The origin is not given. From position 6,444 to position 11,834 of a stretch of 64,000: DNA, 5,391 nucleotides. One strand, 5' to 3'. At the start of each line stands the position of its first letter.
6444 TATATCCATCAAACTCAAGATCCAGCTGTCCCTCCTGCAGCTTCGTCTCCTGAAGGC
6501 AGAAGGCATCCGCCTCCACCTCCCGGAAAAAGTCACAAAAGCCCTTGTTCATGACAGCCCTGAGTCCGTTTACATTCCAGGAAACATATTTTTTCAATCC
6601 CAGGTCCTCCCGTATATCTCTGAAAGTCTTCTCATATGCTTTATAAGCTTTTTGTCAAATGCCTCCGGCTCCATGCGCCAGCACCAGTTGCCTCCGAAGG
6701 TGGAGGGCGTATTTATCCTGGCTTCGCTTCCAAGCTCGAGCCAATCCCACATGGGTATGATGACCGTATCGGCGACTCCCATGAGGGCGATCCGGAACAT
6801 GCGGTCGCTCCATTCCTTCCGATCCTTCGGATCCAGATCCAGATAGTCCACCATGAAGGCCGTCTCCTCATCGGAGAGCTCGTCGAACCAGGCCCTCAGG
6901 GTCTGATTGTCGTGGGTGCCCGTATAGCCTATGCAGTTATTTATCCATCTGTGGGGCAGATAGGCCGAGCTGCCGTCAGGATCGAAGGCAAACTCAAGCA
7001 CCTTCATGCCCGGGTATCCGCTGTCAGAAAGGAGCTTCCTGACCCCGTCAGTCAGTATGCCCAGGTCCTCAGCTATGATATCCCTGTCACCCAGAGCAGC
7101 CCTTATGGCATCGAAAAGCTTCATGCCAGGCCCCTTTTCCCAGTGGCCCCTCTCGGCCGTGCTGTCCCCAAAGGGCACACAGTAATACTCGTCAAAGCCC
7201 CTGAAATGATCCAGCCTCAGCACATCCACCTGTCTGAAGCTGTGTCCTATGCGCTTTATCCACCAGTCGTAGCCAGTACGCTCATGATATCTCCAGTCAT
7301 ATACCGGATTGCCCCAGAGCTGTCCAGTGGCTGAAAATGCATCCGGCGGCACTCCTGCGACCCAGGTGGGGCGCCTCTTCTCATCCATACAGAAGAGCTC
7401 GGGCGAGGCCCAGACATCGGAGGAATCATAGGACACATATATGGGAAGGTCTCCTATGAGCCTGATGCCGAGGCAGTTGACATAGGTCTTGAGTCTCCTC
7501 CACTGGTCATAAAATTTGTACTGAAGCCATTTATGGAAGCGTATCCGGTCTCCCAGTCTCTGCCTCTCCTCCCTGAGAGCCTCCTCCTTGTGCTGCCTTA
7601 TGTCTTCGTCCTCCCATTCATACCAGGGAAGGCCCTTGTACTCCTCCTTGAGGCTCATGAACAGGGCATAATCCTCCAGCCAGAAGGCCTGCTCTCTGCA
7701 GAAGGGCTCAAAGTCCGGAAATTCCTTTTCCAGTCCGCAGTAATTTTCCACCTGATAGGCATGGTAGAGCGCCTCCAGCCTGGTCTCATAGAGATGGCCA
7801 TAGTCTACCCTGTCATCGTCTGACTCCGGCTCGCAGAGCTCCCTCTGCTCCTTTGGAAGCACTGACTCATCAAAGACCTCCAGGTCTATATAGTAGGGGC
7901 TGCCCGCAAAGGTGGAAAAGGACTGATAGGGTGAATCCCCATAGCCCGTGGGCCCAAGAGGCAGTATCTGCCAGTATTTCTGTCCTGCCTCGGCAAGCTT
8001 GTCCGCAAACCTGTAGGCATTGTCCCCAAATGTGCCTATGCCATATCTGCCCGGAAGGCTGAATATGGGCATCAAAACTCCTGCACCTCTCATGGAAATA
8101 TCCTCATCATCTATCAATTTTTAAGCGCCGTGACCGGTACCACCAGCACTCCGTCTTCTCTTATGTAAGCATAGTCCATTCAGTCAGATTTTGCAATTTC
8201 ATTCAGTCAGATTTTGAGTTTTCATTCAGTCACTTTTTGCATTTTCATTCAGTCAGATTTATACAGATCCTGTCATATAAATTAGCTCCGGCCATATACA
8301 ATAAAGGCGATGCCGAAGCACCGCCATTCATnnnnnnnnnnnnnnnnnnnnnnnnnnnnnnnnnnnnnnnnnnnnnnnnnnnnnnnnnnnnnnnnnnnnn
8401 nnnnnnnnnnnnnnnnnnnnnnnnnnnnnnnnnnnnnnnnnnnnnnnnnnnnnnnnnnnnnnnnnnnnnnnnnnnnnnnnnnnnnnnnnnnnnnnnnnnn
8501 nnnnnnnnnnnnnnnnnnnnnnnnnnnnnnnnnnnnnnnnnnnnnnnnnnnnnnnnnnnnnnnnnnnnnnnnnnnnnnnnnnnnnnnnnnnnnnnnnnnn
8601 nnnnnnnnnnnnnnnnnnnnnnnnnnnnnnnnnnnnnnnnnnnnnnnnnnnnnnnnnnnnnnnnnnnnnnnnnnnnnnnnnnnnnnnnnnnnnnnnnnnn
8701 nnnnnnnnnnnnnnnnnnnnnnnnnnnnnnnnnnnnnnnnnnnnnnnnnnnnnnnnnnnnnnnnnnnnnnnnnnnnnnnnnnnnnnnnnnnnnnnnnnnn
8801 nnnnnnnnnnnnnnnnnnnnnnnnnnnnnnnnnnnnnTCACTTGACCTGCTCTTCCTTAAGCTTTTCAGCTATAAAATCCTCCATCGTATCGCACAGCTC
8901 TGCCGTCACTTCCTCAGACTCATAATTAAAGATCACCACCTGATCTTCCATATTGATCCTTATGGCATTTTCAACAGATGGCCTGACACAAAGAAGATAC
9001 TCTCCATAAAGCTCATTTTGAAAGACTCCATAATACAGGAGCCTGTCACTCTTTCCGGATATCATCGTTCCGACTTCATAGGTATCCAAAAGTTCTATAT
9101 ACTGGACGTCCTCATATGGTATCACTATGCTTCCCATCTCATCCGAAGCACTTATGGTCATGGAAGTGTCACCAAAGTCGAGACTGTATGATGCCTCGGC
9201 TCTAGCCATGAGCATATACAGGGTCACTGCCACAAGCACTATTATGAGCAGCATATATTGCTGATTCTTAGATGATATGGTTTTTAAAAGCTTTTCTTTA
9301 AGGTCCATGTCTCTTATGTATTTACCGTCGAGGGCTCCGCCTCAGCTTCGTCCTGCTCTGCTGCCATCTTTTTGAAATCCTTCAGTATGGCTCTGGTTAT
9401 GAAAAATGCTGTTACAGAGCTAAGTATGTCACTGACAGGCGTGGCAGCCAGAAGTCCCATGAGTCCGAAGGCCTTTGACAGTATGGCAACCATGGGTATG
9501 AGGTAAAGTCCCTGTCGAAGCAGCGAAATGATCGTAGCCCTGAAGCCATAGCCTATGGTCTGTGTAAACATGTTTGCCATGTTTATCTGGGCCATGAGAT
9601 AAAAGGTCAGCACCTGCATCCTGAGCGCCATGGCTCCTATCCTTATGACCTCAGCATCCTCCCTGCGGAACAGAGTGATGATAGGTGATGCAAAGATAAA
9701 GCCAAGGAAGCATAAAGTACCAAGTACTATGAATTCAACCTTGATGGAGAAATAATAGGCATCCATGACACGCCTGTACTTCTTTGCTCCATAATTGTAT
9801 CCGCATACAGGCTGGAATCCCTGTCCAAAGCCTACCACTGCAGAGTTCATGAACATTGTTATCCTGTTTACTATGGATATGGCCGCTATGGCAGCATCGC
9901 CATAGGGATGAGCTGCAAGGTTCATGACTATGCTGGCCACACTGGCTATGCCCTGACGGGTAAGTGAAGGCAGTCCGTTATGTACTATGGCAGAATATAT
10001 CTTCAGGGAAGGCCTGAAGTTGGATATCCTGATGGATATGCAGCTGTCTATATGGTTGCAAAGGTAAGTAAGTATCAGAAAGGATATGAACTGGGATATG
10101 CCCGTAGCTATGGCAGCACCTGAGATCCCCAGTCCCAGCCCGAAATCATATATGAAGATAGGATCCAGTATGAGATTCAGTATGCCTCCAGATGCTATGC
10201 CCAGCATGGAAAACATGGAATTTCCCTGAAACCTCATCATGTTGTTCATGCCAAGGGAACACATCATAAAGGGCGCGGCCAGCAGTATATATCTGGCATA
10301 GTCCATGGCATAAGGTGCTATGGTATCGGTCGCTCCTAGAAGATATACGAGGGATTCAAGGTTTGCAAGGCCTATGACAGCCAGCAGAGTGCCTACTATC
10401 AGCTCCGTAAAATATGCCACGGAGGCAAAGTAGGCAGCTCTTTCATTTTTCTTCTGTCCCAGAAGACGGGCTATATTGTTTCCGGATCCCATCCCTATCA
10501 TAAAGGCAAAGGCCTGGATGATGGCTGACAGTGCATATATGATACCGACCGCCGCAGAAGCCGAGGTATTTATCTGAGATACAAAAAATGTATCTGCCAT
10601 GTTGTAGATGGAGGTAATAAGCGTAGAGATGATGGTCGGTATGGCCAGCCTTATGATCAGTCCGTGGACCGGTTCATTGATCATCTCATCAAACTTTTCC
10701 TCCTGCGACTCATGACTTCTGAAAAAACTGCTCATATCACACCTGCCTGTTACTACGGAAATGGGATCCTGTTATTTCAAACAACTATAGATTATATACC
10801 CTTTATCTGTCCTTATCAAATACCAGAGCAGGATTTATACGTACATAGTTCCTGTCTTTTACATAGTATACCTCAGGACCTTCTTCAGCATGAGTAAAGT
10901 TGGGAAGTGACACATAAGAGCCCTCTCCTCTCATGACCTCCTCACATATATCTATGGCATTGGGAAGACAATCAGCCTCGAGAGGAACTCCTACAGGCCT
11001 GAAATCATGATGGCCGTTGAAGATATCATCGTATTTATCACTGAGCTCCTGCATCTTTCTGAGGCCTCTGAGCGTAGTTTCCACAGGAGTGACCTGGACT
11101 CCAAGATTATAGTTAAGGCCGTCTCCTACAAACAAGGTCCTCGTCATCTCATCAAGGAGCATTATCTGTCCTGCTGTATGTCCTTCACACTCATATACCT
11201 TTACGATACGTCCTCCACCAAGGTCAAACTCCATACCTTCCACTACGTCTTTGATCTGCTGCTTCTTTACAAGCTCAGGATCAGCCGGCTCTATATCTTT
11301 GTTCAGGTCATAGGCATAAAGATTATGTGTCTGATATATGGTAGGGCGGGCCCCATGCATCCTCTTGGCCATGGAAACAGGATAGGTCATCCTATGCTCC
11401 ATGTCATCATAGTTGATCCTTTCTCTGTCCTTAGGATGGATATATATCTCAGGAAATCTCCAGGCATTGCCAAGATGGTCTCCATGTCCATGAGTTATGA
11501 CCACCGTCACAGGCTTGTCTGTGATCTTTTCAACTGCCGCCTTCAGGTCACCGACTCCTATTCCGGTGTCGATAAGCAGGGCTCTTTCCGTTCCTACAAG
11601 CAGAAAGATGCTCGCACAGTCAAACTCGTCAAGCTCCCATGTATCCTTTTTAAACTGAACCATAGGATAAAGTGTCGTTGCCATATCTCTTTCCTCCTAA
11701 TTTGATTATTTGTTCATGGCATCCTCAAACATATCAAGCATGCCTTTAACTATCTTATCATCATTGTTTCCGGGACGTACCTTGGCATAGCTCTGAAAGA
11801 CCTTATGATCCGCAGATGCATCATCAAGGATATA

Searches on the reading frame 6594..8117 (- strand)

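Call 31: search_protein_families(library=pfam, proteins=[window:6594-8117:-], max_evalue=0.001)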
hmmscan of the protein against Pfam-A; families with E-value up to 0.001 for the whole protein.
window:6594-8117:- (507 aa): 1 family
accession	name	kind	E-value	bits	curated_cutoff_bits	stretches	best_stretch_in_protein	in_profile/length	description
PF02446.23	Glyco_hydro_77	-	7.3e-179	595.9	25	1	16-486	1-463/465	4-alpha-glucanotransferase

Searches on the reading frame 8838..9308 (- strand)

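Call 31: search_protein_families(library=pfam, proteins=[window:8838-9308:-], max_evalue=0.001)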
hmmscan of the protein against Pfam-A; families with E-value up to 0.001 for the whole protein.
window:8838-9308:- (156 aa): 1 family
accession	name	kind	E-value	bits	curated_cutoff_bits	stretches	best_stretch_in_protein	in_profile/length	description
PF10882.14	bPH_5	-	6.8e-05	23.3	22.5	1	58-126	16-83/100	Bacterial PH domain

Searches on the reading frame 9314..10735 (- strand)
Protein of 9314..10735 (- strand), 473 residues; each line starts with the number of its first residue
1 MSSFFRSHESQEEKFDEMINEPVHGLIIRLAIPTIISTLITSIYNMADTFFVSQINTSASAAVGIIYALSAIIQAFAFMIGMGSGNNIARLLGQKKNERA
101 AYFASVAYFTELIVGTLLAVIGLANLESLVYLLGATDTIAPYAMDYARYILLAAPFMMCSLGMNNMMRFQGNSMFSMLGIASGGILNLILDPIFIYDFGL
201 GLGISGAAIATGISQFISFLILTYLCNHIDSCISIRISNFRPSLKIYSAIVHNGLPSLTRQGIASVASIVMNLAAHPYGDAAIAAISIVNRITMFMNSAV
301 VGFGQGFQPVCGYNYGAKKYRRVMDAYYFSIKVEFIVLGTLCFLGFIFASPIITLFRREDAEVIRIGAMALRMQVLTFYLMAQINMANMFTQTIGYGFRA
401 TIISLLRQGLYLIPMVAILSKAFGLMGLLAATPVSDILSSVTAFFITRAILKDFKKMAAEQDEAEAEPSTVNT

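Call 31: search_protein_families(library=pfam, proteins=[window:9314-10735:-], max_evalue=0.001)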
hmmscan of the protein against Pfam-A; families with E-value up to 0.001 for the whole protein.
window:9314-10735:- (473 aa): 1 family
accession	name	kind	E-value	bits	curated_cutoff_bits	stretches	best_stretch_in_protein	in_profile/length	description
PF01554.23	MatE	-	7e-41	140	24.9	2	33-193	1-161/161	MatE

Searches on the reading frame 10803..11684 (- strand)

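Call 31: search_protein_families(library=pfam, proteins=[window:10803-11684:-], max_evalue=0.001)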
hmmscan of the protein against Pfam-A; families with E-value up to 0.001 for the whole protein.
window:10803-11684:- (293 aa): 1 family
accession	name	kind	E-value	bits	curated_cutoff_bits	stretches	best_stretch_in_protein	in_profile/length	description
PF00753.33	Lactamase_B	-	2.5e-20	73.7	22.7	1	25-200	7-161/196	Metallo-beta-lactamase superfamily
